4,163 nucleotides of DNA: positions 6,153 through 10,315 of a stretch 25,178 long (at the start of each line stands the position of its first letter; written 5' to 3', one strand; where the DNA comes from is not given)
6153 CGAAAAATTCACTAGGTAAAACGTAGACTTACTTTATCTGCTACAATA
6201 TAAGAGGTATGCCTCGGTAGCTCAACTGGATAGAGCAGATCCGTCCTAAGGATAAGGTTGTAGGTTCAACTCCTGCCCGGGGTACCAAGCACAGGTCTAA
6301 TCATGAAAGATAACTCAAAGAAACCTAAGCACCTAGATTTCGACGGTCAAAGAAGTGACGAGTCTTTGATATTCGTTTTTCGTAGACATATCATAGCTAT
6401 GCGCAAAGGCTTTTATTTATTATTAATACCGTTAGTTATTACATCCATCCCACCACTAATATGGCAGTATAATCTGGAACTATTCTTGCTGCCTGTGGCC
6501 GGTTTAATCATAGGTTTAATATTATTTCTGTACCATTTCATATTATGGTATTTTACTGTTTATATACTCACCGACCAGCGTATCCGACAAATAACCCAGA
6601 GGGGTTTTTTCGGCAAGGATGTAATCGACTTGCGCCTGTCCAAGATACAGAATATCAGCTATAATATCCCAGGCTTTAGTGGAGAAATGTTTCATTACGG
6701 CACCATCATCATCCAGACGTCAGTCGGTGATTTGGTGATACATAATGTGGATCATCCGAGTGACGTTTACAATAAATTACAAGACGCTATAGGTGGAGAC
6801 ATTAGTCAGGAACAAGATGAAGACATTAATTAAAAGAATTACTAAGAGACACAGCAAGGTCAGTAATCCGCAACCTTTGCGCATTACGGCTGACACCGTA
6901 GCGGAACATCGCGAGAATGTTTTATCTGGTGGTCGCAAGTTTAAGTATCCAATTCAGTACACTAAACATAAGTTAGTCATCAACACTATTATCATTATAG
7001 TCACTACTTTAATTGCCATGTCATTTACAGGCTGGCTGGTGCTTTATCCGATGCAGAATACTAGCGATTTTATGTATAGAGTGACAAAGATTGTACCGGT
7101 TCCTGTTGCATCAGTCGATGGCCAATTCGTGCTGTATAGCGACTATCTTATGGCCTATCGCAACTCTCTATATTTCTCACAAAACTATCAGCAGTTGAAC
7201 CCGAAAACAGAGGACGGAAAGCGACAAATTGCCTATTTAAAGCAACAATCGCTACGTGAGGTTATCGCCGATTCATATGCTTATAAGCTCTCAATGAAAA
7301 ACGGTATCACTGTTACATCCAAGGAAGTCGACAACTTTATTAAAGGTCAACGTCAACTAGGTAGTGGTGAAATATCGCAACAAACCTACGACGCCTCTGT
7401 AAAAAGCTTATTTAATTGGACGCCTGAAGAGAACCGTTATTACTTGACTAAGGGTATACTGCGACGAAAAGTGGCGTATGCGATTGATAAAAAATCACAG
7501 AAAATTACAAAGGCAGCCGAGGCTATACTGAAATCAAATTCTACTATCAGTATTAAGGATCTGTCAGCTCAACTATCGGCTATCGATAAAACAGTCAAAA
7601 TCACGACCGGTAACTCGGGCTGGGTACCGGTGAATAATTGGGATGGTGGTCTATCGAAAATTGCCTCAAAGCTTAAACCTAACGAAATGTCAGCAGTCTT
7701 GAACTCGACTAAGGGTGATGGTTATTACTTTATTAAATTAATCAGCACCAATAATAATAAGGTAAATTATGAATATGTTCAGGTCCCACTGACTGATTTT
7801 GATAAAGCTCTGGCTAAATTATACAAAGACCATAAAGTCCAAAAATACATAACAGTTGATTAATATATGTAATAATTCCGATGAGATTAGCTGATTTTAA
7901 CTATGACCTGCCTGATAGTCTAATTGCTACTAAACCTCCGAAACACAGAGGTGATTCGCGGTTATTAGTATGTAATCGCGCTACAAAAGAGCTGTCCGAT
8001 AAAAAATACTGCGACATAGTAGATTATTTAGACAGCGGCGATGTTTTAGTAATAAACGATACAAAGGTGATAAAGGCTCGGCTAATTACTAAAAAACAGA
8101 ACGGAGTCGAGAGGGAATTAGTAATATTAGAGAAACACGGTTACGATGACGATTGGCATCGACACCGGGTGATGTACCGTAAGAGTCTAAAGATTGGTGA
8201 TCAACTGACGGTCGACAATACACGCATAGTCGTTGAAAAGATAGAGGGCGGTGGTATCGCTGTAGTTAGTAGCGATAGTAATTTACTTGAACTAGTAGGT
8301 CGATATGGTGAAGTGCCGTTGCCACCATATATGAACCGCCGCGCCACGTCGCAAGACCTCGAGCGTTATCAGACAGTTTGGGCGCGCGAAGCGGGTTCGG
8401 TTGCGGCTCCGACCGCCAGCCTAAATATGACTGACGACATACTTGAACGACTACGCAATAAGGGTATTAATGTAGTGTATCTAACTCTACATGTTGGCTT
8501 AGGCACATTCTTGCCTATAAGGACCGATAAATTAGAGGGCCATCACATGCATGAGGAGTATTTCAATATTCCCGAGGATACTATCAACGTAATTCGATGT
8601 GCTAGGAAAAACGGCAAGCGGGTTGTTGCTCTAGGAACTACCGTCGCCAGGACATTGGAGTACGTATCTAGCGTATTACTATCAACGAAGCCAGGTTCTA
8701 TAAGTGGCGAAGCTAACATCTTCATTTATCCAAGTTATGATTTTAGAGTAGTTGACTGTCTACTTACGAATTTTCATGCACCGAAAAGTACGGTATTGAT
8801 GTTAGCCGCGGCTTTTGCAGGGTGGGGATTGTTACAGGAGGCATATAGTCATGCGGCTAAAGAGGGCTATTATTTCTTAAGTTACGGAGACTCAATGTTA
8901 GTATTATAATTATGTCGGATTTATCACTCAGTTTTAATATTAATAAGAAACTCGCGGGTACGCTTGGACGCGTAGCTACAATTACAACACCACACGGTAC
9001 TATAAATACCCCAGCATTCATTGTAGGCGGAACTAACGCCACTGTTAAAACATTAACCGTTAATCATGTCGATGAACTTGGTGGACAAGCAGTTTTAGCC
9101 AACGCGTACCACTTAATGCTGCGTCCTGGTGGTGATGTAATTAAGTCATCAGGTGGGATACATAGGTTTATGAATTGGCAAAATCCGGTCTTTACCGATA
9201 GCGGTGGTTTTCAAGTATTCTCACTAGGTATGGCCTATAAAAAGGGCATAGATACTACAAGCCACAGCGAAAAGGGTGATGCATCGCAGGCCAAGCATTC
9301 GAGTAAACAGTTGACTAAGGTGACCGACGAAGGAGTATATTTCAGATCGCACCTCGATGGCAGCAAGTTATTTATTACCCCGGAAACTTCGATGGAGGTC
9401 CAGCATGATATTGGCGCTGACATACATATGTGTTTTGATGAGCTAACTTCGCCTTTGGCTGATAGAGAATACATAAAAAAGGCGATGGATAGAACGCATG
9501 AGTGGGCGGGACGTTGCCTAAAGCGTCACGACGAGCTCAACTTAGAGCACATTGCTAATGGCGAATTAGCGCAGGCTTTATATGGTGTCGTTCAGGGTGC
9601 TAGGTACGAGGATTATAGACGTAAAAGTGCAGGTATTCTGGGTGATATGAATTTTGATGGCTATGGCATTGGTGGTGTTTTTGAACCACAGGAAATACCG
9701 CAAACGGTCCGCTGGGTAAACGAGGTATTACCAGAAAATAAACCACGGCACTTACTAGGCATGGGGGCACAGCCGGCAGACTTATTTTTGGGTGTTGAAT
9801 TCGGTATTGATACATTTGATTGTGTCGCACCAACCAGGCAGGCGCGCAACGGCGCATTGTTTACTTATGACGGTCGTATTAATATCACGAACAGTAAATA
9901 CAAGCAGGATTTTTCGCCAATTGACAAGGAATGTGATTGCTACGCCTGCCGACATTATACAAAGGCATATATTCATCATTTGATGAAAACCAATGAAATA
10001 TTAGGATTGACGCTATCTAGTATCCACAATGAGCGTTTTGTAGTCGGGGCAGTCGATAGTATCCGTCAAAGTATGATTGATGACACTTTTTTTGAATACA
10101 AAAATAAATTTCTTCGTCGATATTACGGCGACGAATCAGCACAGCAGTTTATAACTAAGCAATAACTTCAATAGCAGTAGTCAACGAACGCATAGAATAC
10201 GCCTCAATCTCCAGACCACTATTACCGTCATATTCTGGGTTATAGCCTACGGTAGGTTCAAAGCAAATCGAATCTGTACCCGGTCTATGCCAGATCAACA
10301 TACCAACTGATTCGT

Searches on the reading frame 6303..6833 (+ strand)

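Call 53: search_protein_families(library=pfam, proteins=[window:6303-6833:+], max_evalue=0.00001)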
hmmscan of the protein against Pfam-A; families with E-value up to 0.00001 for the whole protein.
window:6303-6833:+ (176 aa): 1 family
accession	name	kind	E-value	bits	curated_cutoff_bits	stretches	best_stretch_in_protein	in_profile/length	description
PF03703.20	bPH_2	-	1.9e-09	38.1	22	1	82-158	1-77/78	Bacterial PH domain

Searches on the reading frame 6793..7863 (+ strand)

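Call 53: search_protein_families(library=pfam, proteins=[window:6793-7863:+], max_evalue=0.00001)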
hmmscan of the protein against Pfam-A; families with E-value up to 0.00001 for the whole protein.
window:6793-7863:+ (356 aa): 2 families
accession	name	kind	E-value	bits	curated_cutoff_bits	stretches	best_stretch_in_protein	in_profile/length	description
PF13624.11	SurA_N_3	-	5.3e-13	49.5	27.2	1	65-227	12-161/162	SurA-like N-terminal domain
PF13623.11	SurA_N_2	-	4.4e-07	30.3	28.5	1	66-200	11-142/145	SurA-like N-terminal domain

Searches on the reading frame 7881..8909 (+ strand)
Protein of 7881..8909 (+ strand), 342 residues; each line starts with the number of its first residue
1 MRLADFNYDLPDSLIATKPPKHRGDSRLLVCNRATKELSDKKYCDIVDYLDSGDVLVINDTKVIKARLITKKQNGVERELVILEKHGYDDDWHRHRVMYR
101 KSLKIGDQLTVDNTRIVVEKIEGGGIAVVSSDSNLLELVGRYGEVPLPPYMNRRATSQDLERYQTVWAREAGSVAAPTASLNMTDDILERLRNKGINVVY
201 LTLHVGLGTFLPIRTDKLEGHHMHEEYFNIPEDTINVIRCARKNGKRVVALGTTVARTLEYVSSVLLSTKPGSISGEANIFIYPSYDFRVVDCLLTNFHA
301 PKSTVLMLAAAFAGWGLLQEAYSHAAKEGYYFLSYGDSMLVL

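Call 53: search_protein_families(library=pfam, proteins=[window:7881-8909:+], max_evalue=0.00001)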
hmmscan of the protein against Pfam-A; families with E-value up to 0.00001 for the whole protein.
window:7881-8909:+ (342 aa): 1 family
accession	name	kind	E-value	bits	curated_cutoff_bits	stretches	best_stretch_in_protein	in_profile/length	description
PF02547.20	Queuosine_synth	-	2.5e-115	385.5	25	1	4-341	2-322/322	Queuosine biosynthesis protein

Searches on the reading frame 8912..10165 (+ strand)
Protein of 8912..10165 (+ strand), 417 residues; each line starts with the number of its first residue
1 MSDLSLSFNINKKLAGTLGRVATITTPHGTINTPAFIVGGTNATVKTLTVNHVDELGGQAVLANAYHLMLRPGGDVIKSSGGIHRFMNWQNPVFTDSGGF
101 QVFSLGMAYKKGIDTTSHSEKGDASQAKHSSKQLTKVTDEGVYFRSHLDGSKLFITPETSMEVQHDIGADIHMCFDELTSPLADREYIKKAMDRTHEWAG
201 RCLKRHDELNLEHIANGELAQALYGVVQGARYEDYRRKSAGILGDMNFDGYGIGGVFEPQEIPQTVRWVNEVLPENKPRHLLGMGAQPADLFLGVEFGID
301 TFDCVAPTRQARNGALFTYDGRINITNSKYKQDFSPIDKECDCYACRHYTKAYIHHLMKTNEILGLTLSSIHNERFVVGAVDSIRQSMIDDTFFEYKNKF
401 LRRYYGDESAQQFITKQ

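Call 54: search_protein_families(library=pfam, proteins=[window:8912-10165:+], max_evalue=0.00001)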
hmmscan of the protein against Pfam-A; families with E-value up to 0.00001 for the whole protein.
window:8912-10165:+ (417 aa): 1 family
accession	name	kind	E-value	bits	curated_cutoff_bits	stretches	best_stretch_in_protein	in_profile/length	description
PF01702.25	TGT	-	6.3e-131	437.1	26.3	1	19-405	3-356/357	Queuine tRNA-ribosyltransferase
